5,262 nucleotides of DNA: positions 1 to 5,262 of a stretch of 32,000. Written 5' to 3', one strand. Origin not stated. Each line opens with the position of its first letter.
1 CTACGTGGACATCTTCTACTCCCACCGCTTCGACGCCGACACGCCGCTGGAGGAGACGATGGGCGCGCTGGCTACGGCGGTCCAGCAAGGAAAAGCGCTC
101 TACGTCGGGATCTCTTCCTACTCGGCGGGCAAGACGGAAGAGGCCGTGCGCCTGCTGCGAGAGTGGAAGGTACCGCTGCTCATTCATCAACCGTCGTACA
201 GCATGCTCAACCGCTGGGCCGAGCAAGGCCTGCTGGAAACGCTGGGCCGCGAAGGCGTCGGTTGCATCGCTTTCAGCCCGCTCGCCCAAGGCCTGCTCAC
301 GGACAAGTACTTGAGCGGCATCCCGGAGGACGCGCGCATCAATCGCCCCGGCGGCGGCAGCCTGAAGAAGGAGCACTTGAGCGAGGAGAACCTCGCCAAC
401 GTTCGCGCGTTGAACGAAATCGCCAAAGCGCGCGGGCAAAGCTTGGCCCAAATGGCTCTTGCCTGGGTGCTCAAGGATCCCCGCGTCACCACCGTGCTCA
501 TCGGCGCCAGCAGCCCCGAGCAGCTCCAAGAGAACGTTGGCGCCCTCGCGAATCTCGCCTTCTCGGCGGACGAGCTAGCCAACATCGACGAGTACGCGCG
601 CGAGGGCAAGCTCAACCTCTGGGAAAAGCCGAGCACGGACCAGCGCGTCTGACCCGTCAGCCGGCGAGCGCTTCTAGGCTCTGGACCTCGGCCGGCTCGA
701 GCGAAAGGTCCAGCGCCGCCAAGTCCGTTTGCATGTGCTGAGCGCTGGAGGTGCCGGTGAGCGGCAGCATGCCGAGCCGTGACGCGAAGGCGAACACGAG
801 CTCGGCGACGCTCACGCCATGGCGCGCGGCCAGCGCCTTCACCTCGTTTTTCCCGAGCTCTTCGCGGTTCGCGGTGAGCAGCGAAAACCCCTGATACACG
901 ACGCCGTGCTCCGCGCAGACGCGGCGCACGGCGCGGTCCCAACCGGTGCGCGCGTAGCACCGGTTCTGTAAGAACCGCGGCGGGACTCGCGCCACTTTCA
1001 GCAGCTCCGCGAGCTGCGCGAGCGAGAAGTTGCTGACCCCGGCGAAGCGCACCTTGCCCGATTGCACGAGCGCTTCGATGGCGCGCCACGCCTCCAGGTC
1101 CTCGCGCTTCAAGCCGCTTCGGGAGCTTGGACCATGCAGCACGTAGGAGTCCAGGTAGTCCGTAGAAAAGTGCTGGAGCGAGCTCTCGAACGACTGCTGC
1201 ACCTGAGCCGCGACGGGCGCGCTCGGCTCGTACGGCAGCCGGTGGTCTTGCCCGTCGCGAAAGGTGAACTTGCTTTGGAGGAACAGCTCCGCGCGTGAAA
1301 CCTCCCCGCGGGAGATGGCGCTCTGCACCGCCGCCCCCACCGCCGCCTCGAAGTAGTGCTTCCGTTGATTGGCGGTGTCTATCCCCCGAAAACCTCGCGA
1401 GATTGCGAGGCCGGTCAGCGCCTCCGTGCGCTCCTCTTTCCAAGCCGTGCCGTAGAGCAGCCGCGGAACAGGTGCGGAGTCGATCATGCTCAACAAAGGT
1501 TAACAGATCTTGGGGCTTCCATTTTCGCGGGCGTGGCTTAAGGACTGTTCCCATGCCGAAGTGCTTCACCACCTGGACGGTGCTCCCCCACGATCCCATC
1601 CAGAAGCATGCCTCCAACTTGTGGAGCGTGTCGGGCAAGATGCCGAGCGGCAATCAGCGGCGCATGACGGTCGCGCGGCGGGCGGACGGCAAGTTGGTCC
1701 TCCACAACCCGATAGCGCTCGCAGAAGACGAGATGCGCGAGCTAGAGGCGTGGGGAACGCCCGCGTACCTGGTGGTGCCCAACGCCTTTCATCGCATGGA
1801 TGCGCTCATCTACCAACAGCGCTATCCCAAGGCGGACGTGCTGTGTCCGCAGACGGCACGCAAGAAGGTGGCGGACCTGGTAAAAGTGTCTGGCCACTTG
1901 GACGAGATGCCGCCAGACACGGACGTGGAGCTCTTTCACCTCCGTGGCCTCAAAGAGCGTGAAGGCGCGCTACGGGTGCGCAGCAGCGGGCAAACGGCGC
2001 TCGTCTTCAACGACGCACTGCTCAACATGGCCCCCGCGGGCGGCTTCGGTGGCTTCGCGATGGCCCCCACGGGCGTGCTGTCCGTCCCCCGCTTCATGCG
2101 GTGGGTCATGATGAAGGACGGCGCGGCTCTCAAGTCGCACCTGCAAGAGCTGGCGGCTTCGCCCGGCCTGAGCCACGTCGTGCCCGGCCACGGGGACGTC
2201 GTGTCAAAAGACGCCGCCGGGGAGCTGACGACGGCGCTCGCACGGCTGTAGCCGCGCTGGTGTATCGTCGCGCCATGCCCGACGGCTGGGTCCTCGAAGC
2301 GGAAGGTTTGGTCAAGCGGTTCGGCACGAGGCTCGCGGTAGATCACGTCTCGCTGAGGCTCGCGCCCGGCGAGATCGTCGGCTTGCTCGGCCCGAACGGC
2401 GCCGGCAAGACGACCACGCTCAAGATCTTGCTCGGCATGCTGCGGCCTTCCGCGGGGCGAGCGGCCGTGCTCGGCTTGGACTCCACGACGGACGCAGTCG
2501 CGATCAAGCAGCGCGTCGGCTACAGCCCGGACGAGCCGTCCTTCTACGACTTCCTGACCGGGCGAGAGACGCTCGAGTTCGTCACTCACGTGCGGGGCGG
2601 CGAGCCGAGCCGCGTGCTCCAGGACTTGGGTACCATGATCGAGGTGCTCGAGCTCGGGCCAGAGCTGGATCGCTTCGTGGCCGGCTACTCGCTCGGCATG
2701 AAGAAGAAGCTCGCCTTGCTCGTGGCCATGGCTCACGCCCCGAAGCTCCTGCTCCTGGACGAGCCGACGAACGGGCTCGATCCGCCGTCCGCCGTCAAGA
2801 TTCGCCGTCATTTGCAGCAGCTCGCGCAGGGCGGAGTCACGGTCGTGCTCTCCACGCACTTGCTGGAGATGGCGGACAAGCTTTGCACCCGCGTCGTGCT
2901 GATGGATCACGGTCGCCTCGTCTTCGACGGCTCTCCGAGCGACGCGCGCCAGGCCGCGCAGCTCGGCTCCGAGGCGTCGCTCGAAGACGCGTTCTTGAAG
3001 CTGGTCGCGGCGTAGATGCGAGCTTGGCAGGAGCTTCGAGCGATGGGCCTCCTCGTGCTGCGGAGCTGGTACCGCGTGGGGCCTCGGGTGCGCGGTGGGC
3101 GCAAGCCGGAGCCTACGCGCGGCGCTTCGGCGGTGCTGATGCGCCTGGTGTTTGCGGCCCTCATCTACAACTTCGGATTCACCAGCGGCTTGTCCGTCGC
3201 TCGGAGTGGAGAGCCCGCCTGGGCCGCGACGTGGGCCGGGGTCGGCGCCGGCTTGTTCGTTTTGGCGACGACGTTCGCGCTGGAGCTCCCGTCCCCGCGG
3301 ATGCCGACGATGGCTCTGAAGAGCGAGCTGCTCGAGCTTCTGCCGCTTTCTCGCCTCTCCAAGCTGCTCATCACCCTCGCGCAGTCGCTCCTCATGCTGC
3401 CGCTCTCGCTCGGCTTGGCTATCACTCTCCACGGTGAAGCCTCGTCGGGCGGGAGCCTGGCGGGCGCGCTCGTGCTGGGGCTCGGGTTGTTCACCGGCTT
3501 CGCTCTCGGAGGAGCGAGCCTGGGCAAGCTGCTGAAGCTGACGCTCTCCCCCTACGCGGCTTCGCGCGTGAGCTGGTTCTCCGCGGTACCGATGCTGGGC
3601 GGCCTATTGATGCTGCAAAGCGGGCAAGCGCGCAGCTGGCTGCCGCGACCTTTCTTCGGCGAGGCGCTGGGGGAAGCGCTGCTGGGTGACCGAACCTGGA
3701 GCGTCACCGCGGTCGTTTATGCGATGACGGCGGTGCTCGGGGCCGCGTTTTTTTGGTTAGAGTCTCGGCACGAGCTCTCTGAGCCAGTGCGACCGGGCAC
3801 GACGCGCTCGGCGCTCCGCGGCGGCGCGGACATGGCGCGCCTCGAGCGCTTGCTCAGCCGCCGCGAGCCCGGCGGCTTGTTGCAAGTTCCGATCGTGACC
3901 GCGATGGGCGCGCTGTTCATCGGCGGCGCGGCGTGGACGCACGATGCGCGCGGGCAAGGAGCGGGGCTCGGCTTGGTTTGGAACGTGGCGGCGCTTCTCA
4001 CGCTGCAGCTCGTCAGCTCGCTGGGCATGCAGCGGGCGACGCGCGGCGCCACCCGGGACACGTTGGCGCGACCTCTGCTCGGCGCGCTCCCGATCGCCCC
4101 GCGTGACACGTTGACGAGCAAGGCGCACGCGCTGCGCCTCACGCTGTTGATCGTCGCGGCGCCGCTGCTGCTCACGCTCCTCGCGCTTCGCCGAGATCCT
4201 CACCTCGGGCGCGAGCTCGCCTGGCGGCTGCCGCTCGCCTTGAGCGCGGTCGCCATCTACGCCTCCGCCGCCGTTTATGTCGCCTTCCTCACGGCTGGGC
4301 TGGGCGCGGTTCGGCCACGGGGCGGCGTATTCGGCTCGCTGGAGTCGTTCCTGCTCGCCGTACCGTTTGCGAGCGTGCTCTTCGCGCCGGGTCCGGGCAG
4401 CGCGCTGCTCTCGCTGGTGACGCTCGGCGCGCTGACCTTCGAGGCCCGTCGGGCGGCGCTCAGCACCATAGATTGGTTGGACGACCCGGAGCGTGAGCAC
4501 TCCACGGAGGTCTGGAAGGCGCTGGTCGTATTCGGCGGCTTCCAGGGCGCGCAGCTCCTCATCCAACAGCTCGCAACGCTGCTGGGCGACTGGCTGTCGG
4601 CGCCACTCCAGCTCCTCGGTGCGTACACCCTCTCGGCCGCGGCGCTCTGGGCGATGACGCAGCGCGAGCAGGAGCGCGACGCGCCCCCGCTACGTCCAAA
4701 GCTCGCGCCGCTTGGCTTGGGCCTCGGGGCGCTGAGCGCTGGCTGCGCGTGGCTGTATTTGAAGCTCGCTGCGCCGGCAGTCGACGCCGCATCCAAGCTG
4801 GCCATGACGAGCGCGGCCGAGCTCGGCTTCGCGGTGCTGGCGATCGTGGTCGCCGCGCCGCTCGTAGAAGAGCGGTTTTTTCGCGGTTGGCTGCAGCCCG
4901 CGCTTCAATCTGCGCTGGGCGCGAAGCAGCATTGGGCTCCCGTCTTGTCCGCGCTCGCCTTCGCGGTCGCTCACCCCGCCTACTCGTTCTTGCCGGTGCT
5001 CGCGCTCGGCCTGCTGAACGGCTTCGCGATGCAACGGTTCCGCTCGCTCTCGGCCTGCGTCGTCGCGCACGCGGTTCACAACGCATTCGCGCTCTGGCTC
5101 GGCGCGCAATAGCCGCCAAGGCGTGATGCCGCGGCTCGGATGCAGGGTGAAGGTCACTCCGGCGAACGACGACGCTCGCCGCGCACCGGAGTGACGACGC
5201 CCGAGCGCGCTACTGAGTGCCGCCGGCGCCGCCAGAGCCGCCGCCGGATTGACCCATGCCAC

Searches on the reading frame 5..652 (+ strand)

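Call 61: search_protein_families(library=pfam, proteins=[window:5-652:+], max_evalue=0.001)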
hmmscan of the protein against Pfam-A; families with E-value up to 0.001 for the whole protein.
window:5-652:+ (215 aa): 1 family
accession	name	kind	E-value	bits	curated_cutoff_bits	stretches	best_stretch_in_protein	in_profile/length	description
PF00248.27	Aldo_ket_red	-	3e-50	171.4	24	1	1-197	103-289/291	Aldo/keto reductase family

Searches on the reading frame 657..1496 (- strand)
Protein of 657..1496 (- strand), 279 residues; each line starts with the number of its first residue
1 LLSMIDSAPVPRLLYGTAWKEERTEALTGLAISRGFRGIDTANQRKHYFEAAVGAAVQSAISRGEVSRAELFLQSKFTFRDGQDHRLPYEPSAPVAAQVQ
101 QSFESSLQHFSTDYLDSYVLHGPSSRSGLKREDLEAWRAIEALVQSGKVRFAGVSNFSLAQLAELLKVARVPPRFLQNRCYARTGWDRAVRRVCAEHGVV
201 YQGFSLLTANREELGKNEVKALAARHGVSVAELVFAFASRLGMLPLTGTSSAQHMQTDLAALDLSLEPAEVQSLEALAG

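Call 61: search_protein_families(library=pfam, proteins=[window:657-1496:-], max_evalue=0.001)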
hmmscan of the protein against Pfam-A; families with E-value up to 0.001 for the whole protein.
window:657-1496:- (279 aa): 1 family
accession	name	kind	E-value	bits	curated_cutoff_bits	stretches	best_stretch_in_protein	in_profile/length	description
PF00248.27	Aldo_ket_red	-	5.8e-31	108.1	24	1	21-277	19-289/291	Aldo/keto reductase family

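Call 78: find_encoding_contigs(protein=window:657-1487:-, flank=10000, max_places=4)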
Protein window:657-1487:- (276 aa): 1 contig read that carries it; 1 place shown.
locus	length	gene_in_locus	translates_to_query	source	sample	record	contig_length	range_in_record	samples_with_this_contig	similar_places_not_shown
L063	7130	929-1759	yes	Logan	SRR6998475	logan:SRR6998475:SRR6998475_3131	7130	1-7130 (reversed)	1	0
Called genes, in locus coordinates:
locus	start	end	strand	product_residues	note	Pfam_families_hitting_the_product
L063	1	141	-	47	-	?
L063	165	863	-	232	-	-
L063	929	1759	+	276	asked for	PF00248:Aldo_ket_red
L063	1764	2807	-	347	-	PF00248:Aldo_ket_red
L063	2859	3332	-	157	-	-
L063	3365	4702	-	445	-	PF00069:Pkinase, PF07714:PK_Tyr_Ser-Thr, PF01636:APH (faint), PF03109:ABC1 (weak)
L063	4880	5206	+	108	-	-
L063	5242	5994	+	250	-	PF00196:GerE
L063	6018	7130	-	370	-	?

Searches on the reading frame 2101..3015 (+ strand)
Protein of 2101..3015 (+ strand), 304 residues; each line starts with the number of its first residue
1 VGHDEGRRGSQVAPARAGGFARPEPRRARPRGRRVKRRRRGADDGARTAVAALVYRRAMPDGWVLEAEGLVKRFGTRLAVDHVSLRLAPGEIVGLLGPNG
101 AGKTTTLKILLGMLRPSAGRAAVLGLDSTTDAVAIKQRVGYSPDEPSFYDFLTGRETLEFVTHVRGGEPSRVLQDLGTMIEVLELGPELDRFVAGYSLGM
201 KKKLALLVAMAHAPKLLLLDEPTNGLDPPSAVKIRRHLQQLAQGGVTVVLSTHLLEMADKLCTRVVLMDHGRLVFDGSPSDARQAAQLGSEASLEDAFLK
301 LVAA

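Call 61: search_protein_families(library=pfam, proteins=[window:2101-3015:+], max_evalue=0.001)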
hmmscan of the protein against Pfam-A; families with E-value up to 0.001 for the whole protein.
window:2101-3015:+ (304 aa): 2 families
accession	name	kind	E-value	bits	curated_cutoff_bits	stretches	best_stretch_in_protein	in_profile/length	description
PF00005.33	ABC_tran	-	3.6e-26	92.8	25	1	81-224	2-137/137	ABC transporter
PF13304.12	AAA_21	-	4.4e-18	66.8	27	2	196-255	238-300/304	AAA domain, putative AbiEii toxin, Type IV TA system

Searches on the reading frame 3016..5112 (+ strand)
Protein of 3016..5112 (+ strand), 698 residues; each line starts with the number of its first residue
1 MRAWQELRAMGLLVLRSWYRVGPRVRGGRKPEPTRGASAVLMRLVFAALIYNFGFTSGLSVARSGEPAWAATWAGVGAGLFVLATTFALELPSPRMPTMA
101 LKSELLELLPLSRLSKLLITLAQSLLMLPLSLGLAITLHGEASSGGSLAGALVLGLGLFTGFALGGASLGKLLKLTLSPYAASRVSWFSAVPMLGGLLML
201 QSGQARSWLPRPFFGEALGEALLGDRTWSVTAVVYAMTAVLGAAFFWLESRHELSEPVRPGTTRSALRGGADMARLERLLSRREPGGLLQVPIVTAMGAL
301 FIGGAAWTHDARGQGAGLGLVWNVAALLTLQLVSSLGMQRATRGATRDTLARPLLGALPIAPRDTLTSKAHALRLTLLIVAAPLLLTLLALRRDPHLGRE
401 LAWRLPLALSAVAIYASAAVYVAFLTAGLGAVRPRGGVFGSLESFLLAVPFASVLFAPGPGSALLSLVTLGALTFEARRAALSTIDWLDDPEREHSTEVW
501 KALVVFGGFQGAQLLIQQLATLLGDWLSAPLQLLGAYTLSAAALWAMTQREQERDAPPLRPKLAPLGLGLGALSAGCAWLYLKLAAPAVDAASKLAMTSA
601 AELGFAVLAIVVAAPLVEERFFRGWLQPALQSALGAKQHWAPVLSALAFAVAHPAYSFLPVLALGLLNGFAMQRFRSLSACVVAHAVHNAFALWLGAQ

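Call 51: find_encoding_contigs(protein=window:3016-5112:+, flank=10000, max_places=4)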
Protein window:3016-5112:+ (698 aa): no gene with exactly this product is on record in the collection.
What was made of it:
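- Tried and rejected: One contig look-up failed on a wrong start codon for the ORF at 3016-5112 (call 51).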

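Call 61: search_protein_families(library=pfam, proteins=[window:3016-5112:+], max_evalue=0.001)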
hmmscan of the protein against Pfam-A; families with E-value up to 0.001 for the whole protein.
window:3016-5112:+ (698 aa): 1 family
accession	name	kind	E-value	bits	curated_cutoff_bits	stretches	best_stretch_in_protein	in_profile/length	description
PF02517.21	Rce1-like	-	1.4e-17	64.2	22.4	1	605-691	6-93/93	Type II CAAX prenyl endopeptidase Rce1-like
